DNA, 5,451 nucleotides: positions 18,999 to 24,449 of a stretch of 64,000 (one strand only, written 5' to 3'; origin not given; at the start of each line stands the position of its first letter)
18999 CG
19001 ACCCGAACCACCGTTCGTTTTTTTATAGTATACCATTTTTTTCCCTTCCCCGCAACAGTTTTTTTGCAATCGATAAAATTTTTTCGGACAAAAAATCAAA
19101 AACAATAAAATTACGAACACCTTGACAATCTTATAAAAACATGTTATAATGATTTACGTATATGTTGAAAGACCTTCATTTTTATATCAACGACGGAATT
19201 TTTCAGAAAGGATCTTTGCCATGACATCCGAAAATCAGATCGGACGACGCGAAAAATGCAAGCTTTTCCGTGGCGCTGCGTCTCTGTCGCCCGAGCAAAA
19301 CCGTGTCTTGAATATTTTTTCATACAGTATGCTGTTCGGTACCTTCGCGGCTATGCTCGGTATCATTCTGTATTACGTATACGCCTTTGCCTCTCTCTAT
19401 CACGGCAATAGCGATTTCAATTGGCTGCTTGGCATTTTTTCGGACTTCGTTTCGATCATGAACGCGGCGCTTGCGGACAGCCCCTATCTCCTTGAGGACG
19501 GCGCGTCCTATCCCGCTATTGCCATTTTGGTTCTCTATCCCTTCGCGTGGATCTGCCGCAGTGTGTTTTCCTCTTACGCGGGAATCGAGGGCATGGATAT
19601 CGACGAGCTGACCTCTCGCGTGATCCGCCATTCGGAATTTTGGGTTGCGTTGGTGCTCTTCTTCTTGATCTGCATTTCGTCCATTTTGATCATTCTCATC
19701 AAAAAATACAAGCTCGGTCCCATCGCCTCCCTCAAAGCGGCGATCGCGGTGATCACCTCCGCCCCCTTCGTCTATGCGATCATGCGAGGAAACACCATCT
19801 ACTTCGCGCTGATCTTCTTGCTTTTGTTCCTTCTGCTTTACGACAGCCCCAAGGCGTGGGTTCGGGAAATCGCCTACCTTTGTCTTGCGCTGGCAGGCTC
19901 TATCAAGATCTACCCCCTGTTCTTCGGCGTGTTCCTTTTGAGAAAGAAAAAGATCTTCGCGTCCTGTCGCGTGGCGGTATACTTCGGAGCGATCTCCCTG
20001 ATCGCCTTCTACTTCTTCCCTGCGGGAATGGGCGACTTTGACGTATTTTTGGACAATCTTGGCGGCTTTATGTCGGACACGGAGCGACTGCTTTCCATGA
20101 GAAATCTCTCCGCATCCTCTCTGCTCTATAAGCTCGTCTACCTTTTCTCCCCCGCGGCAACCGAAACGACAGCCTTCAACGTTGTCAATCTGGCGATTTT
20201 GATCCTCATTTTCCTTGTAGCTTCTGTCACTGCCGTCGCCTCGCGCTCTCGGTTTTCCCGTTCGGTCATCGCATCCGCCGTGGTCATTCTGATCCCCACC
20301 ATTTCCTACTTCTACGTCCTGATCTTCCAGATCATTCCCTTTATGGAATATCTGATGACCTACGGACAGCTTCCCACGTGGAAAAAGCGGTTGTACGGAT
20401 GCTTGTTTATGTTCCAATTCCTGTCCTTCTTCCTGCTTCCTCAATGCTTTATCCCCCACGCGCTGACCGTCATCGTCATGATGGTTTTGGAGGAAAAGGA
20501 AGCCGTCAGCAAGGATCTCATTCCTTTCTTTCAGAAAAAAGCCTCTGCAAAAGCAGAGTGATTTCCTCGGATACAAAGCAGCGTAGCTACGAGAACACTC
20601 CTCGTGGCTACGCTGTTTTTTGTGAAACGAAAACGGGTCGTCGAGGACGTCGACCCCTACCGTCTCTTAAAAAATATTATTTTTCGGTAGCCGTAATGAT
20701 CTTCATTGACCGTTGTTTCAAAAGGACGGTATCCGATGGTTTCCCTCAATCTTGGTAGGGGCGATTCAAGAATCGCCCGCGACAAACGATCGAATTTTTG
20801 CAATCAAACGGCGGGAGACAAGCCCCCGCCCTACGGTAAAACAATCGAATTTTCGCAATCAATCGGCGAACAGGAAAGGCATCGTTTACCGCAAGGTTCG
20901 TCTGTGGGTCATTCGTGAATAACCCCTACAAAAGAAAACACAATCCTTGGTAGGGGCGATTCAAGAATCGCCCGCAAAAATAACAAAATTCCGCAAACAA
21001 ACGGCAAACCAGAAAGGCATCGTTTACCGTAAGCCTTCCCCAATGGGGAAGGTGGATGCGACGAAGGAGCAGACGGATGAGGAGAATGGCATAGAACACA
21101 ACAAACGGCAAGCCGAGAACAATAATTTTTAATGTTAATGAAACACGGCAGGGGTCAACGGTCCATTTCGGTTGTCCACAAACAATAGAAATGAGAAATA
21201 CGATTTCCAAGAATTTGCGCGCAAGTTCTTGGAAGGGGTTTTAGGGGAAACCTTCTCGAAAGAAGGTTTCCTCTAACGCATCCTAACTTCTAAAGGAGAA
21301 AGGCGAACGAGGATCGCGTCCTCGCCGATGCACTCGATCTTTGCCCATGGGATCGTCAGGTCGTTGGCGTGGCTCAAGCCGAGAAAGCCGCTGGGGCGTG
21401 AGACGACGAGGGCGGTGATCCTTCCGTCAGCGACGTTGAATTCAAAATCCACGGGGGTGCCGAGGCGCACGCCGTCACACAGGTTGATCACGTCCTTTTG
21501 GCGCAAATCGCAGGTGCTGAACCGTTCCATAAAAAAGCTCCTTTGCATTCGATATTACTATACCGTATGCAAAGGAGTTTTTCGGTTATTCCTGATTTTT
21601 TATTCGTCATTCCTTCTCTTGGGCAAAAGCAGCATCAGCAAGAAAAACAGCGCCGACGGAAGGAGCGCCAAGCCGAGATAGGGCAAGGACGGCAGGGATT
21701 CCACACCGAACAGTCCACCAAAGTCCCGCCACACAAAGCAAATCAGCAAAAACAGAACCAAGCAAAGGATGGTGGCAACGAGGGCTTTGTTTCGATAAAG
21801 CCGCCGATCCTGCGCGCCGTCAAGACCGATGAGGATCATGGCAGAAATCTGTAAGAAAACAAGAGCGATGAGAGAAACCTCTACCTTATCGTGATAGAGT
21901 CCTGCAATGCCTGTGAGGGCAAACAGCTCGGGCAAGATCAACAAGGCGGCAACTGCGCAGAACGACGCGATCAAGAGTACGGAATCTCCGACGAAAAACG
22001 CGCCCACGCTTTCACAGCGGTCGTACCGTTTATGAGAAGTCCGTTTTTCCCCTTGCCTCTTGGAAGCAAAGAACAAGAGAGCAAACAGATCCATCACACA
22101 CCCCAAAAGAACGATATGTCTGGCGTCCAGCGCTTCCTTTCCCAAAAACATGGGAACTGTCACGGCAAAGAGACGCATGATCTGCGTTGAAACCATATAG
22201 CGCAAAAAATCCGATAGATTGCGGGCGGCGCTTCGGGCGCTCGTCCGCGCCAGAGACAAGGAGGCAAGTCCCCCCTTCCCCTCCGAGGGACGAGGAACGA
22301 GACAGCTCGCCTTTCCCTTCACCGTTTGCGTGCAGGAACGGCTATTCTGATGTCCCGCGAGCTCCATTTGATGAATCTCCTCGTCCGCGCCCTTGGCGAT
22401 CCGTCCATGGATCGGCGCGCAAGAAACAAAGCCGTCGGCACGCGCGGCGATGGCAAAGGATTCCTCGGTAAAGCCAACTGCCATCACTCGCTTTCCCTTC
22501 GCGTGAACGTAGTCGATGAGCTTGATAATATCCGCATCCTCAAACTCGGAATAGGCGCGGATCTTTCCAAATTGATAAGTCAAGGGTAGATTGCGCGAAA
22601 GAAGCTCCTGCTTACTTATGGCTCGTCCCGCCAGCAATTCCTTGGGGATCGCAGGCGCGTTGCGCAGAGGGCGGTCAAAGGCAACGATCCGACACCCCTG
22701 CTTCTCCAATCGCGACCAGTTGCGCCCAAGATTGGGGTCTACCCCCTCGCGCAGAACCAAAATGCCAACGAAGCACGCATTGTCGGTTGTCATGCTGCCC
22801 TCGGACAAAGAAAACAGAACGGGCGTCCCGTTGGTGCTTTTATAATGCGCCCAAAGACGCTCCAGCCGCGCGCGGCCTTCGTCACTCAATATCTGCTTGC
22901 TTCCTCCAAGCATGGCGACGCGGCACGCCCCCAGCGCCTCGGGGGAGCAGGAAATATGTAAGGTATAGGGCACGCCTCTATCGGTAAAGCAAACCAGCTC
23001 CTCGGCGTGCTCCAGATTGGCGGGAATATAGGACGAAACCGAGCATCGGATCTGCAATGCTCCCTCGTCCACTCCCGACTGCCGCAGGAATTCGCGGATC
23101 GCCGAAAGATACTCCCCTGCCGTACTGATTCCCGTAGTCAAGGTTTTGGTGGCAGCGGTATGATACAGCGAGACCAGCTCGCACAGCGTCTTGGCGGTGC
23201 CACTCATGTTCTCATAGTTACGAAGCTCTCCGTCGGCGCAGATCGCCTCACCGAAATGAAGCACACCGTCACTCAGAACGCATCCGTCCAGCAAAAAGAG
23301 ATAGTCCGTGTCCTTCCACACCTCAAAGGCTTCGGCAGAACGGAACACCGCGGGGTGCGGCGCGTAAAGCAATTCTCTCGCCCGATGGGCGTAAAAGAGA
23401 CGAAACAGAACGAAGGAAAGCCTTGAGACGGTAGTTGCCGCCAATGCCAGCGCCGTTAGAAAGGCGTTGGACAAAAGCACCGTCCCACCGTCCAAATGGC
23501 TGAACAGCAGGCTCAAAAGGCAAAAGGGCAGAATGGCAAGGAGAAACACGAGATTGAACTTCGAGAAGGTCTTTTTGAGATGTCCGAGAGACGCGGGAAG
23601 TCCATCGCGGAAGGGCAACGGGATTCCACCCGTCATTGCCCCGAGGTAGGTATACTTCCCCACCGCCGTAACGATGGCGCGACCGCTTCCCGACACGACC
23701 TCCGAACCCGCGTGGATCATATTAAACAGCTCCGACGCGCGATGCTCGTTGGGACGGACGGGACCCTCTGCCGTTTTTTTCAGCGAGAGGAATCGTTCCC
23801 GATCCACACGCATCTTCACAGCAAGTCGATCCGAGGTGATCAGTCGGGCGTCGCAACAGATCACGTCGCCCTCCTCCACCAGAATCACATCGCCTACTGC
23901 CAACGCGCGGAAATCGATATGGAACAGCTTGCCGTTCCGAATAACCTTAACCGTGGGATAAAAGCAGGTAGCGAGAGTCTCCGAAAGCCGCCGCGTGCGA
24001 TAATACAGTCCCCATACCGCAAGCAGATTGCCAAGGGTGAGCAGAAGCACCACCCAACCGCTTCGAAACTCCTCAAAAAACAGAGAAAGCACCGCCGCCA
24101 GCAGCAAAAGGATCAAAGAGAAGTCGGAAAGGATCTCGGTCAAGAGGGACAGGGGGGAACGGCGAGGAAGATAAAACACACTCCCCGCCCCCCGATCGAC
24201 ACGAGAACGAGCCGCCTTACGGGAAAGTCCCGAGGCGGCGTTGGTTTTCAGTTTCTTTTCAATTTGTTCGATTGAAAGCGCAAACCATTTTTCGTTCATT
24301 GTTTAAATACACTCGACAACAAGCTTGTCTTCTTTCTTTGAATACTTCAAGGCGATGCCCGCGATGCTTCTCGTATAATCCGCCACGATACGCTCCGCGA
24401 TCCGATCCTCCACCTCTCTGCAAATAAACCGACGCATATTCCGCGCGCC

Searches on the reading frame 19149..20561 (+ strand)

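Call 62: search_protein_families(library=pfam, proteins=[window:19149-20561:+], max_evalue=0.001)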
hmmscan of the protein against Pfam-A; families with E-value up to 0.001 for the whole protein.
window:19149-20561:+ (470 aa): 1 family
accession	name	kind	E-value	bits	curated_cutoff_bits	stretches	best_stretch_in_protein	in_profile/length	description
PF09594.16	GT87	-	7.5e-10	39.4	25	1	121-377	3-229/237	Glycosyltransferase family 87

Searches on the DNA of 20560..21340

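Call 64: search_rna_families(source=window, start=20560, end=21340, threshold=evalue, max_evalue=1)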
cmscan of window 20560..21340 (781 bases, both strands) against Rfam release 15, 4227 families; matches with E-value up to 1: 2.
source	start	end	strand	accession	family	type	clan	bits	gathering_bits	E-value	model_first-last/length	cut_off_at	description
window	21236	21281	+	RF03880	mir-1684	Gene; miRNA;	-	21.7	60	0.13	1-87/87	no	mir-1684 microRNA precursor family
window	21228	21295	+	RF03912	mir-4659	Gene; miRNA;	-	21.1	92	0.18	1-73/73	no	mir-4659 microRNA precursor family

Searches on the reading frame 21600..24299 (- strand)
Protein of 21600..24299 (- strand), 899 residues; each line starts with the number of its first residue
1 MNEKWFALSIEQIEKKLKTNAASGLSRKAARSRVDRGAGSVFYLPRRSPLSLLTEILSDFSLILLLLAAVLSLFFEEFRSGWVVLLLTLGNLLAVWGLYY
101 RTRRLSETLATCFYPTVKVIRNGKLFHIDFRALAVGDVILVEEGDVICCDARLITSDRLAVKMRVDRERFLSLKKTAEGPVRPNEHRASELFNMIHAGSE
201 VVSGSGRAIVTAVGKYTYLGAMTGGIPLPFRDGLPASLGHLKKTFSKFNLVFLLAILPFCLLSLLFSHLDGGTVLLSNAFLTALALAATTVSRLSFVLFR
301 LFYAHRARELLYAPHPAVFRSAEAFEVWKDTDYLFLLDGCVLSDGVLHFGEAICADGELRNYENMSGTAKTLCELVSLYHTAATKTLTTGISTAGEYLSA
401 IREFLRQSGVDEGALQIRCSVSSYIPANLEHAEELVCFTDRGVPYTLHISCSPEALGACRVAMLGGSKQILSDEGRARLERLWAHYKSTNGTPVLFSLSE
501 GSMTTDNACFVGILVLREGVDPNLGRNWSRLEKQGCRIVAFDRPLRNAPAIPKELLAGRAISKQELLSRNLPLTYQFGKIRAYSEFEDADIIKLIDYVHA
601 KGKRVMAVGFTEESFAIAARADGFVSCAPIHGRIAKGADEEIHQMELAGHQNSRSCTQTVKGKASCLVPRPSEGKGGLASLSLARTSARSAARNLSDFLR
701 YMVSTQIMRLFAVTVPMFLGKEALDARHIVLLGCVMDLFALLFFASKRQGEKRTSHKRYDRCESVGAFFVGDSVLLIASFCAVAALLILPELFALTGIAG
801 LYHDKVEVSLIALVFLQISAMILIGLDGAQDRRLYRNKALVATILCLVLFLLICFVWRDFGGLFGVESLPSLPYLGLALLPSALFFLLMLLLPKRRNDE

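Call 73: find_encoding_contigs(protein=window:21600-24299:-, flank=2500, max_places=10)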
Protein window:21600-24299:- (899 aa): 8 contigs read that carry it; 5 places shown.
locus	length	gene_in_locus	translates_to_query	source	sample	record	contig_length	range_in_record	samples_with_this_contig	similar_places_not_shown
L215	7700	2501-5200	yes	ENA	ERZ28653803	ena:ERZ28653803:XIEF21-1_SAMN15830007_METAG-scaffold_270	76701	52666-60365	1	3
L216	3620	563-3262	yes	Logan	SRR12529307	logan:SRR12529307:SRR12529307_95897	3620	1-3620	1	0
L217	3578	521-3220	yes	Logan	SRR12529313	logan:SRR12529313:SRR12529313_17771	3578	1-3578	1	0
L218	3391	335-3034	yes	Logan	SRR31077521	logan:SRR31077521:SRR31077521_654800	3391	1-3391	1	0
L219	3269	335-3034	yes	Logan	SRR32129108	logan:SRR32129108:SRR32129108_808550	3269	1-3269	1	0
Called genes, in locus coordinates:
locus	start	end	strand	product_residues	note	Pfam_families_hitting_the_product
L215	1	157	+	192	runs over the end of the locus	PF01066:CDP-OH_P_transf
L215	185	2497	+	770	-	PF20720:nSTAND3 (faint), PF13191:AAA_16 (weak), PF00004:AAA, PF17871:AAA_lid_9, PF07724:AAA_2, PF00004:AAA, PF07728:AAA_5, PF10431:ClpB_D2-small, +13 more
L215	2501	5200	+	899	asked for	PF00122:E1-E2_ATPase, PF00689:Cation_ATPase_C (weak)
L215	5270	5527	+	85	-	PF05239:PRC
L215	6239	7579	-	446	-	PF09594:GT87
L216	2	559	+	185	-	?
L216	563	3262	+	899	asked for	PF00122:E1-E2_ATPase, PF00689:Cation_ATPase_C (weak)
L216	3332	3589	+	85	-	PF05239:PRC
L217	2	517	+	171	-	?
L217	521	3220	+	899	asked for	PF00122:E1-E2_ATPase, PF00689:Cation_ATPase_C (weak)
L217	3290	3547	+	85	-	PF05239:PRC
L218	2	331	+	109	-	?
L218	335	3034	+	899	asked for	PF00122:E1-E2_ATPase, PF00689:Cation_ATPase_C (weak)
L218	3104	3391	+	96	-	?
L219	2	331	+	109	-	?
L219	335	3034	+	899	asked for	PF00122:E1-E2_ATPase, PF00689:Cation_ATPase_C (weak)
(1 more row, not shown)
